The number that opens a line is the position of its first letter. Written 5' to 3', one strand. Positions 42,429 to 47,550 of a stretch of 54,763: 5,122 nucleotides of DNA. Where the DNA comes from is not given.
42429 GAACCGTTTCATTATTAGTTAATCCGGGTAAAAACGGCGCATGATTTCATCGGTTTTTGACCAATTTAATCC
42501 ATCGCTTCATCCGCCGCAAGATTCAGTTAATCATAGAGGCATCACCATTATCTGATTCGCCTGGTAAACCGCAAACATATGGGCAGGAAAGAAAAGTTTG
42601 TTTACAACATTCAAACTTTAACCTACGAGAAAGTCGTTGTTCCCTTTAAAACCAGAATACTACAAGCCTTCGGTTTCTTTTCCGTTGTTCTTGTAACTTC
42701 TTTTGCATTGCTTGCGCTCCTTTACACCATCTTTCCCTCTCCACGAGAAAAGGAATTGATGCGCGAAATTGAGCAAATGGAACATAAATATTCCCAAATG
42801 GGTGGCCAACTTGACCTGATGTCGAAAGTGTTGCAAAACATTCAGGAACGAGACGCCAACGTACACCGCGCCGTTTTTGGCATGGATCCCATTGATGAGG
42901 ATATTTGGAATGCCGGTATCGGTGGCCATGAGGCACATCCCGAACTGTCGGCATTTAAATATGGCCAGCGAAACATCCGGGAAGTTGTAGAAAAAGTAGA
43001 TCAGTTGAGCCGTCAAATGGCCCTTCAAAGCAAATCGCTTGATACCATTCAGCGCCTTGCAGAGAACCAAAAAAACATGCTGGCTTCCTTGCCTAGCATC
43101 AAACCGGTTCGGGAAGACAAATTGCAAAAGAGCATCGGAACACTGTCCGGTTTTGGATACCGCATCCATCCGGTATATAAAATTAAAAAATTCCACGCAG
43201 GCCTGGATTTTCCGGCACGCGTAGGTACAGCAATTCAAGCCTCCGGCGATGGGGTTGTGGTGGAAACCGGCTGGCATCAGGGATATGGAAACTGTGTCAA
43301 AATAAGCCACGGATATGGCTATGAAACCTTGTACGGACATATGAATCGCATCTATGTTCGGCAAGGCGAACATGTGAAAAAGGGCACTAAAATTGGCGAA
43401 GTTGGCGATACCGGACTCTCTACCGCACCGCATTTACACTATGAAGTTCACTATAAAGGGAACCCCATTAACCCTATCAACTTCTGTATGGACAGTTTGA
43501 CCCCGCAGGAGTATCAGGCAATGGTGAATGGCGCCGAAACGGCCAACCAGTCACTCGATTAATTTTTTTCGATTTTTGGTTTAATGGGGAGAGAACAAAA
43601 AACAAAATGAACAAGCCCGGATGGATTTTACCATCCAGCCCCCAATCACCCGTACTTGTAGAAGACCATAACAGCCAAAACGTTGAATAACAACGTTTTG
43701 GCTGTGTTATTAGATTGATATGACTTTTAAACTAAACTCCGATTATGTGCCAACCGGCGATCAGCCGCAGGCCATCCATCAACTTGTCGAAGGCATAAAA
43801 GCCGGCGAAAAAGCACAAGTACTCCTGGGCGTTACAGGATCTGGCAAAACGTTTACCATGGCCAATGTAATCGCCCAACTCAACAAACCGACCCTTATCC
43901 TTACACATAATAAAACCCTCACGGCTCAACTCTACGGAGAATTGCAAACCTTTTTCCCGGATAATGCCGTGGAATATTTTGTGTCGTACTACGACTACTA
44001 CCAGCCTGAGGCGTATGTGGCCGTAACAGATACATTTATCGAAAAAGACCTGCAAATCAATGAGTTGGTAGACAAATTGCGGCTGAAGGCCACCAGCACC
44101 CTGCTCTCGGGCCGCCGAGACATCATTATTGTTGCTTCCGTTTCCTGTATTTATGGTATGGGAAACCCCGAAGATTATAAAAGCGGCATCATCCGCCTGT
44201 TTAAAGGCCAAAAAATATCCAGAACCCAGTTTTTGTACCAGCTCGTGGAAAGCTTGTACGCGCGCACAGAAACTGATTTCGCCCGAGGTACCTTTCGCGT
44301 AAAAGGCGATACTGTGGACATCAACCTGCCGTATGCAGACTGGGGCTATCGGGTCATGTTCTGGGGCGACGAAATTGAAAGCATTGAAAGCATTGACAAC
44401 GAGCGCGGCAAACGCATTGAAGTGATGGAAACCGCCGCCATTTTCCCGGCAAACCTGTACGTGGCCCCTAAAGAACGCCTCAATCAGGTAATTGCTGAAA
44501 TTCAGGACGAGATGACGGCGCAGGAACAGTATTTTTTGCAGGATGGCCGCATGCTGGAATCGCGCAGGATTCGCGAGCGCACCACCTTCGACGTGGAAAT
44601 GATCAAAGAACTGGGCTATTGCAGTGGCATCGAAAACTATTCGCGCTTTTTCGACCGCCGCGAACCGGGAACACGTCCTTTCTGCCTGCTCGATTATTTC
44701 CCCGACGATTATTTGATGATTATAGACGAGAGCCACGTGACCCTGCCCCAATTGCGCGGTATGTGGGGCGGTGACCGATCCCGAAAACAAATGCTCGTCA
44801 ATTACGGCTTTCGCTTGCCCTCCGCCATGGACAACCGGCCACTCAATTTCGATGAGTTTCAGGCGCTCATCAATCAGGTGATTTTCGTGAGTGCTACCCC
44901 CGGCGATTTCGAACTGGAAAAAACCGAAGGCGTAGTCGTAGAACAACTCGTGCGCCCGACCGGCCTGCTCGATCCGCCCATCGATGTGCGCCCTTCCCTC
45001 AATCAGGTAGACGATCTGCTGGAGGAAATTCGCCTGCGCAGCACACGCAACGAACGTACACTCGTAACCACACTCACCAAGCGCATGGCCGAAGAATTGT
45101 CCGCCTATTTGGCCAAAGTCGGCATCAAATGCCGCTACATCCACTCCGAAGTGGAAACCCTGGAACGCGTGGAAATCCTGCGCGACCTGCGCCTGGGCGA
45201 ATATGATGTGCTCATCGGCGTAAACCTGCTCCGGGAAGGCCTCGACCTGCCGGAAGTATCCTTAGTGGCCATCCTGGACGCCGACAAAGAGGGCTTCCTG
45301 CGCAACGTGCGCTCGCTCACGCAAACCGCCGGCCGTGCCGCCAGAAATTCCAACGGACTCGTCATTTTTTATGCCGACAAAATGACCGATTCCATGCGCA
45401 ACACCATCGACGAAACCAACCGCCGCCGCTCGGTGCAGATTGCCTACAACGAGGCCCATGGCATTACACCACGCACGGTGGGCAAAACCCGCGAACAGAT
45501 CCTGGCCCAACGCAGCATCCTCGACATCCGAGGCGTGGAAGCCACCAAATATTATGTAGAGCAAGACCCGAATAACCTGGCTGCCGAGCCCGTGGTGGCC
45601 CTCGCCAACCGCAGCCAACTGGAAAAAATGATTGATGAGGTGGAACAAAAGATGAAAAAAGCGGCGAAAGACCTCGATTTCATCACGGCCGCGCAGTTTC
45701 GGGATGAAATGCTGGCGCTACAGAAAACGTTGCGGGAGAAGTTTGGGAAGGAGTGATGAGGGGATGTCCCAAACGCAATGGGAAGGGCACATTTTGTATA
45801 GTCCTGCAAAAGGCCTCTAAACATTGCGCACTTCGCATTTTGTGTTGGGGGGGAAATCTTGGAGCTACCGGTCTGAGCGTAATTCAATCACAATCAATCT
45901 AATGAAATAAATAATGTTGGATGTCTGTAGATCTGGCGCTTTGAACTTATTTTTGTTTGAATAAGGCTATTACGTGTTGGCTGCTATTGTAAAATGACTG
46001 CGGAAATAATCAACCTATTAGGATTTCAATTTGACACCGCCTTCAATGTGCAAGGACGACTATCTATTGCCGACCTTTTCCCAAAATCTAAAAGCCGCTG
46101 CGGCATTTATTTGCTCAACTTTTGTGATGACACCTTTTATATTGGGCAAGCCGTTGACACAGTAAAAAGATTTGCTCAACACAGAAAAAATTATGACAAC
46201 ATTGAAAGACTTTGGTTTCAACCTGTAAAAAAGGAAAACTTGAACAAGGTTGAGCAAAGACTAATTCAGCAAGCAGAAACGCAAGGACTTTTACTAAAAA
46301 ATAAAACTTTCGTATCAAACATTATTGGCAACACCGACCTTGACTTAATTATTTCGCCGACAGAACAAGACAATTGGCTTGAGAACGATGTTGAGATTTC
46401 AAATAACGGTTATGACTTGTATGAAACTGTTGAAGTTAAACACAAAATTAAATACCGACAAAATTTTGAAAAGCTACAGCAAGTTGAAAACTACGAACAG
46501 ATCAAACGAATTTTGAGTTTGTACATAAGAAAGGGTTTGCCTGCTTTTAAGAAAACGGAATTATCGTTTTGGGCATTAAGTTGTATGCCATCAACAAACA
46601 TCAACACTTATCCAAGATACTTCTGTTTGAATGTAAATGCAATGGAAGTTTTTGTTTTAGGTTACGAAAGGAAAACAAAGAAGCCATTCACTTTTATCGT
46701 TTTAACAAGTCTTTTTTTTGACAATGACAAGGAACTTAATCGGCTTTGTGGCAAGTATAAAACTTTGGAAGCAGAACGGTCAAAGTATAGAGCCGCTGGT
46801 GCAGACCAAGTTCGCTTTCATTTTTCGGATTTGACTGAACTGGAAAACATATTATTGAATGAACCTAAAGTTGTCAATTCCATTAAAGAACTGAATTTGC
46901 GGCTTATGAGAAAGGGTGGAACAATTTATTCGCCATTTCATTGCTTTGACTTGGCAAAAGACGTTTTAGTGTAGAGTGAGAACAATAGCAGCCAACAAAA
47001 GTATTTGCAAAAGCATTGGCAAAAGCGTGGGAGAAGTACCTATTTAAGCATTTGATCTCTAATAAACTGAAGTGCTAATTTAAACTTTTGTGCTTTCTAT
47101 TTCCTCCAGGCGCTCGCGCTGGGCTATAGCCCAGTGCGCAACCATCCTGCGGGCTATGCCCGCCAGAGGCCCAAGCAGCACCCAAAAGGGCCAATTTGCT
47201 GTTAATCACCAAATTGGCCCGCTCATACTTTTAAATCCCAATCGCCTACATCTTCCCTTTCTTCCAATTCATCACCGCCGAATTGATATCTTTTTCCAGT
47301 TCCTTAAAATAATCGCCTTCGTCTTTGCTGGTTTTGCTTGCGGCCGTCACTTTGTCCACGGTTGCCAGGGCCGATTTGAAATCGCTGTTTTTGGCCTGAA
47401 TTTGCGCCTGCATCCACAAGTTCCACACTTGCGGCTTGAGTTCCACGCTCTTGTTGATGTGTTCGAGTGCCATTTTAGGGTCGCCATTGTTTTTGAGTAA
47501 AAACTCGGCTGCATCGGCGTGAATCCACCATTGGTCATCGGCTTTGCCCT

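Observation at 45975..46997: Low-GC GIY-YIG nuclease gene clasped by a perfect 16-bp inverted repeat between convergent uvrB and DUF2911 genes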

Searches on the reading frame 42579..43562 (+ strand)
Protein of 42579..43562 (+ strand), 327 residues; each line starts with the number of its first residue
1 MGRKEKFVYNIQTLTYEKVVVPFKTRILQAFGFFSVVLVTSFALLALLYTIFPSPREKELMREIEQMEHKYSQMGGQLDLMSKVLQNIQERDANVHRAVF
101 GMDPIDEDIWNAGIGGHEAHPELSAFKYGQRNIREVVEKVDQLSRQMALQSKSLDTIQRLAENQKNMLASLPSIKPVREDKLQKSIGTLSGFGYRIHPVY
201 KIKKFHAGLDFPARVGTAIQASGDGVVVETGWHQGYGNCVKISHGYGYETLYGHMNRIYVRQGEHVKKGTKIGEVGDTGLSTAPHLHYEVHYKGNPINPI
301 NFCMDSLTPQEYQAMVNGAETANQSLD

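Call 6: search_protein_families(library=pfam, proteins=[window:42579-43562:+], max_evalue=0.1)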
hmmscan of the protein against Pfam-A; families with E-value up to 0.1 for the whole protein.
window:42579-43562:+ (327 aa): 5 families
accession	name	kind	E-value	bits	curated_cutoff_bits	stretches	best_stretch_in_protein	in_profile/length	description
PF01551.29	Peptidase_M23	-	1.1e-35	122.1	28.7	1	204-299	1-96/96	Peptidase family M23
PF08391.16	Ly49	-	0.017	16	31.5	1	27-88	7-66/119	Ly49-like protein, N-terminal region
PF25472.1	DUF7902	-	0.036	14.7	26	0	62-96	24-58/85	Domain of unknown function (DUF7902)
PF05531.17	NPV_P10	-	0.058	14.3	29.8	0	132-173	29-72/75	Nucleopolyhedrovirus P10 protein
PF20379.3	DUF6674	-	0.078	13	28.5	0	59-92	26-59/251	Family of unknown function (DUF6674)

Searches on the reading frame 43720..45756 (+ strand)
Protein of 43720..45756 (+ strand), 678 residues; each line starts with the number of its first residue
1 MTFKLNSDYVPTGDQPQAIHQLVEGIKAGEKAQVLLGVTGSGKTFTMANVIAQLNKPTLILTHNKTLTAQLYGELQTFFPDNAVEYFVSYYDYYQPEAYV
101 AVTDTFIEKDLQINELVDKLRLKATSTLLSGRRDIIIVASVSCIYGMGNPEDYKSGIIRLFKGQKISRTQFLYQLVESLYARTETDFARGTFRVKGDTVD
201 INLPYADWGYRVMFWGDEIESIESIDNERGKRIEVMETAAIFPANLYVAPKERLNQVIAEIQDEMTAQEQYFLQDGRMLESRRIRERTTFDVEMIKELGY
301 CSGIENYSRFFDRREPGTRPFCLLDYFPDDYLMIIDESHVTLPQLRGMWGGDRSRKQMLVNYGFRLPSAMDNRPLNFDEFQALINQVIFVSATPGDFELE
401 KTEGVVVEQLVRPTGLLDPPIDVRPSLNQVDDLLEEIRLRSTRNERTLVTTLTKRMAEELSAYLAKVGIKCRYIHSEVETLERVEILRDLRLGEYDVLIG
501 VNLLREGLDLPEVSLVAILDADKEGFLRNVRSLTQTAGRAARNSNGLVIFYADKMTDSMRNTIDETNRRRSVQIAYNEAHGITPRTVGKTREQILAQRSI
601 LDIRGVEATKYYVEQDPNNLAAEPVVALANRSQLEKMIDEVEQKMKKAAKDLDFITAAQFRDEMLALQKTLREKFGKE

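Call 6: search_protein_families(library=pfam, proteins=[window:43720-45756:+], max_evalue=0.1)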
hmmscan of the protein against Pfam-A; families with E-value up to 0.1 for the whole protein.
window:43720-45756:+ (678 aa): 19 families
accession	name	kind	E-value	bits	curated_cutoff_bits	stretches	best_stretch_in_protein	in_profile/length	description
PF17757.6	UvrB_inter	-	1.9e-27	95.6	22.9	1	158-247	1-91/91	UvrB interaction domain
PF12344.14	UvrB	-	5.9e-22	77.7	27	1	550-590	1-41/43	Ultra-violet resistance protein B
PF00271.37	Helicase_C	-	5.9e-21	75.2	23.5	1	431-543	4-109/110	Helicase conserved C-terminal domain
PF04851.21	ResIII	-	1.3e-12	48.3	22.5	1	13-85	6-85/164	Type III restriction enzyme, res subunit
PF02151.25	UVR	-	7e-07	29.2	21.5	1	635-669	1-35/36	UvrB/uvrC motif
PF00270.35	DEAD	-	1.5e-05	25.2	26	1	14-81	3-71/167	DEAD/DEAH box helicase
PF13191.12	AAA_16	-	0.0013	19.7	32.6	1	17-58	10-52/167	AAA ATPase domain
PF18766.7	SWI2_SNF2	-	0.0016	18.6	26.7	1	15-78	2-71/221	SWI2/SNF2 ATPase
PF00225.29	Kinesin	-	0.0049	16.3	29.3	1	18-95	62-135/327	Kinesin motor domain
PF14814.11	UB2H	-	0.011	16.3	27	1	160-203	1-44/85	Bifunctional transglycosylase second domain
PF12775.13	AAA_7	-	0.011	15.7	25.8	1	4-60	8-63/181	P-loop containing dynein motor region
PF13401.12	AAA_22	-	0.012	16.3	27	1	31-62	6-40/130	AAA domain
PF13604.12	AAA_30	-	0.021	15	27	0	15-55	6-43/191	AAA domain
PF00437.27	T2SSE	-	0.03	13.4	24.9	1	9-75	121-188/370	Type II/IV secretion system protein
PF16796.11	Microtub_bd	-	0.069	13.5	27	0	36-59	97-115/155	Microtubule binding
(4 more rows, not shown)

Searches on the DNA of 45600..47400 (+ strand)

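Call 88: search_rna_families(sources=[L056], threshold=gathering)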
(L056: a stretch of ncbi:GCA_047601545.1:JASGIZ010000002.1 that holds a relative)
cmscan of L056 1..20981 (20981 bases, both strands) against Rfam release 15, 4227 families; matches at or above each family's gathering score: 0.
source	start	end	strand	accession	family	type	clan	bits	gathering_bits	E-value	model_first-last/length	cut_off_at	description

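Call 89: search_rna_families(source=window, start=45600, end=47400, threshold=evalue, max_evalue=1)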
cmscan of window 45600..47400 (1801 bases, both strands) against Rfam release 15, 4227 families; matches with E-value up to 1: 1.
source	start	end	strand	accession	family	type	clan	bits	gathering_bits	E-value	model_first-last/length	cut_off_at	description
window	47241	47343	+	RF02150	MESTIT1_3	Gene; lncRNA;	-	17.7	60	0.84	1-99/99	no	MEST intronic transcript 1, antisense RNA conserved region 3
